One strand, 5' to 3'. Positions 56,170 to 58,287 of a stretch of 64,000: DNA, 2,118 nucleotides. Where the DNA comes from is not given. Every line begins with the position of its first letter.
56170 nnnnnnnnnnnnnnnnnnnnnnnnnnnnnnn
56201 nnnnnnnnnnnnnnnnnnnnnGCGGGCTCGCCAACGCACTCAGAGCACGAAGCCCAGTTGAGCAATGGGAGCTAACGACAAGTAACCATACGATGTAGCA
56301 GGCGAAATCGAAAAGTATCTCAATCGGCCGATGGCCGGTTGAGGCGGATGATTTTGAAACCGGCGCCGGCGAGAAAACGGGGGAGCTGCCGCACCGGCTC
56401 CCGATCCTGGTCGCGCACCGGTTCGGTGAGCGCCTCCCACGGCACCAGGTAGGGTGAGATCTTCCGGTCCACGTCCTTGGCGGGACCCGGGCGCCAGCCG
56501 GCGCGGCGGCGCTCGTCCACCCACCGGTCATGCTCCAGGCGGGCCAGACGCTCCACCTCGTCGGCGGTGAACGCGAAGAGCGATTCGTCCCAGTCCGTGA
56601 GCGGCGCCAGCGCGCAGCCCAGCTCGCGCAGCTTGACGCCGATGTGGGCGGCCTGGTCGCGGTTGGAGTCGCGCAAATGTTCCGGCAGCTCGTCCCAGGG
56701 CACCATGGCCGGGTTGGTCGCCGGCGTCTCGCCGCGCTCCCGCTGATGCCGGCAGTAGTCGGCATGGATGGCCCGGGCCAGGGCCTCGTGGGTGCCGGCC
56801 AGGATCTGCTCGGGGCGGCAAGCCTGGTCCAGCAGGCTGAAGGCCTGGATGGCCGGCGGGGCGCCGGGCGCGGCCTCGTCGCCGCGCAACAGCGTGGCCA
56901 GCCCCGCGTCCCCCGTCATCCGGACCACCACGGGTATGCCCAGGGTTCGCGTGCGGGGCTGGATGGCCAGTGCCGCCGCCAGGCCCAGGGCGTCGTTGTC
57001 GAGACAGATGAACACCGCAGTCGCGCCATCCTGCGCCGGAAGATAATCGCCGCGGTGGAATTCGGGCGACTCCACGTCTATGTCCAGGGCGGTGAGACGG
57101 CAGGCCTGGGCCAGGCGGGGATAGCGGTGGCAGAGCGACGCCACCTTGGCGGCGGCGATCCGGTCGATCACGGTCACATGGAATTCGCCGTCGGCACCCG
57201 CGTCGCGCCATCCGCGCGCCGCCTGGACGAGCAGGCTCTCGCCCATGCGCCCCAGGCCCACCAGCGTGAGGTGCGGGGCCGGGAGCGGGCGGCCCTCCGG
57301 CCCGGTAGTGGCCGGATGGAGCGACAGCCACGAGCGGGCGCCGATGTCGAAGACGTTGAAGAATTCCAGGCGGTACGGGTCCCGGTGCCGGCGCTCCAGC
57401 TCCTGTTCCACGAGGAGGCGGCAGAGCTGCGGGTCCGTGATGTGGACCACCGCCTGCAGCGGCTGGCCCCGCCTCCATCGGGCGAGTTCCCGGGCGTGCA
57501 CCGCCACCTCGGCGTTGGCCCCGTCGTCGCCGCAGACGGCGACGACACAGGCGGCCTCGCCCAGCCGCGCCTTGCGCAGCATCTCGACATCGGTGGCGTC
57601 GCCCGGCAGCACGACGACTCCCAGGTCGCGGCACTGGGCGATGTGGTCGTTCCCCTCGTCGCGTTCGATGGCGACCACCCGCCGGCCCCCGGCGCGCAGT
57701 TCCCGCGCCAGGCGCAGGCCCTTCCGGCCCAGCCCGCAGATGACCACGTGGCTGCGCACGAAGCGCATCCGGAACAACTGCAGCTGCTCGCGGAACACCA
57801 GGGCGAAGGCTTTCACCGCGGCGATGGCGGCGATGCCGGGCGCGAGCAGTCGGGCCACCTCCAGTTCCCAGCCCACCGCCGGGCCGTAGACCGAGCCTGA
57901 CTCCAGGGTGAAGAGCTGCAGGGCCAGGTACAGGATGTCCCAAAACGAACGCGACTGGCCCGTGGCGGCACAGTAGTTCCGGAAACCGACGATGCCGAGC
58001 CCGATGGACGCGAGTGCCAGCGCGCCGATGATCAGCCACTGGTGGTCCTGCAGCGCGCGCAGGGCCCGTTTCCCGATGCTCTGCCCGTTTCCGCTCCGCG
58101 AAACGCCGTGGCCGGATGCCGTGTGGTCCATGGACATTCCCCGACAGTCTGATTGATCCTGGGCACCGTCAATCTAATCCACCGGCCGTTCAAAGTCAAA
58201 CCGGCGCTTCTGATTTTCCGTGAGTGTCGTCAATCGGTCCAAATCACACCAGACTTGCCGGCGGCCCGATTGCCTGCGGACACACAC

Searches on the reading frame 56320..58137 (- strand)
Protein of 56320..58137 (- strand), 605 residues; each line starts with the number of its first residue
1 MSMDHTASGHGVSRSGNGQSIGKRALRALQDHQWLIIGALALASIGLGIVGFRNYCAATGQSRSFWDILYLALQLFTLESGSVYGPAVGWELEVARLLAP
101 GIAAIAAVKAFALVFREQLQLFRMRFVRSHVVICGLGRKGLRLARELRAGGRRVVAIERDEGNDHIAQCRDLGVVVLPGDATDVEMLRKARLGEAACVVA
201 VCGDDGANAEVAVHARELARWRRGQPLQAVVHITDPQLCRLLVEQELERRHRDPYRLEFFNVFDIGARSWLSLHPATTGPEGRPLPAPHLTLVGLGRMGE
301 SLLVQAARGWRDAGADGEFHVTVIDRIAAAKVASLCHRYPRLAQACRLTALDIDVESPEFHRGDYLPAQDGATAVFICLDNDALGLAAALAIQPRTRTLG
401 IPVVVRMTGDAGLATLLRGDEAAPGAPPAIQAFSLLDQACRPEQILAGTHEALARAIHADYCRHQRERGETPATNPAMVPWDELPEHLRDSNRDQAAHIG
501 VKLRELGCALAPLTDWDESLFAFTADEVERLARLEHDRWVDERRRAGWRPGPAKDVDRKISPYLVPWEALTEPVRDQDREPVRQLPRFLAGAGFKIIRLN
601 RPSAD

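Call 20: search_protein_families(library=pfam, proteins=[window:56320-58137:-], max_evalue=0.001)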
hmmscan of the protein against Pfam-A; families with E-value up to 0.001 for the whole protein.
window:56320-58137:- (605 aa): 3 families
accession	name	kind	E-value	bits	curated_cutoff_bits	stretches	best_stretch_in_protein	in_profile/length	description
PF02254.24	TrkA_N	-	3.5e-21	76.1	23.8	1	131-220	1-88/116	TrkA-N domain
PF02026.21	RyR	-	2.8e-16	59.9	27.4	1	528-596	21-89/91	RyR domain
PF13241.12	NAD_binding_7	-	0.00095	20.1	22.1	0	126-219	5-86/104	Putative NAD(P)-binding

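Call 65: search_protein_families(library=ncbifam, proteins=[window:56320-58137:-], max_evalue=0.1)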
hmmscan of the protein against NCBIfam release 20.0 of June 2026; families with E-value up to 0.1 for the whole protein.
window:56320-58137:- (605 aa): 23 families
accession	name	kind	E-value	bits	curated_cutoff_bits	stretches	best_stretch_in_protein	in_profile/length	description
NF007043.0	PRK09496.3-6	equivalog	9.9e-10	37.8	384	1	117-217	220-320/445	Trk system potassium transporter TrkA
NF007041.0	PRK09496.3-4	equivalog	3.8e-09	35.8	386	1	129-217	228-316/450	Trk system potassium transporter TrkA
NF007039.0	PRK09496.3-2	equivalog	4.9e-09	35.5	293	1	131-217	3-88/446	Trk system potassium transporter TrkA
NF007828.0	PRK10537.1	equivalog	9.1e-09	34.7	425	1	128-220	249-338/403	voltage-gated potassium channel protein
NF002924.0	PRK03562.1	equivalog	9.8e-08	30.9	752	1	129-216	403-488/623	glutathione-regulated potassium-efflux system protein KefC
NF007031.0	PRK09496.1-2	equivalog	1.5e-07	30.9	289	1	119-219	223-326/458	Trk system potassium transporter TrkA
NF007034.0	PRK09496.2-1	subfamily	2e-07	30.3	344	1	130-215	2-314/445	Trk system potassium transporter TrkA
NF002973.0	PRK03659.1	equivalog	3.9e-07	29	804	1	129-205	401-475/602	glutathione-regulated potassium-efflux system protein KefB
NF007032.0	PRK09496.1-4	equivalog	1.4e-06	27.5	309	1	124-218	227-320/457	Trk system potassium transporter TrkA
NF007030.0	PRK09496.1-1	equivalog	5.1e-05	22.1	371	1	105-218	212-321/458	Trk system potassium transporter TrkA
NF007035.0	PRK09496.2-2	equivalog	6.7e-05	21.8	521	1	130-218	2-89/455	Trk system potassium transporter TrkA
NF007036.0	PRK09496.2-3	subfamily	6.7e-05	21.8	407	1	131-236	3-105/448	Trk system potassium transporter TrkA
NF007037.0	PRK09496.2-4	equivalog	0.00015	20.7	445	1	130-218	239-327/454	Trk system potassium transporter TrkA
NF007038.0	PRK09496.2-6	equivalog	0.00018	20.4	374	1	131-219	3-90/445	Trk system potassium transporter TrkA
NF007033.0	PRK09496.1-5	equivalog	0.00046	19.3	338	1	131-219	3-90/449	Trk system potassium transporter TrkA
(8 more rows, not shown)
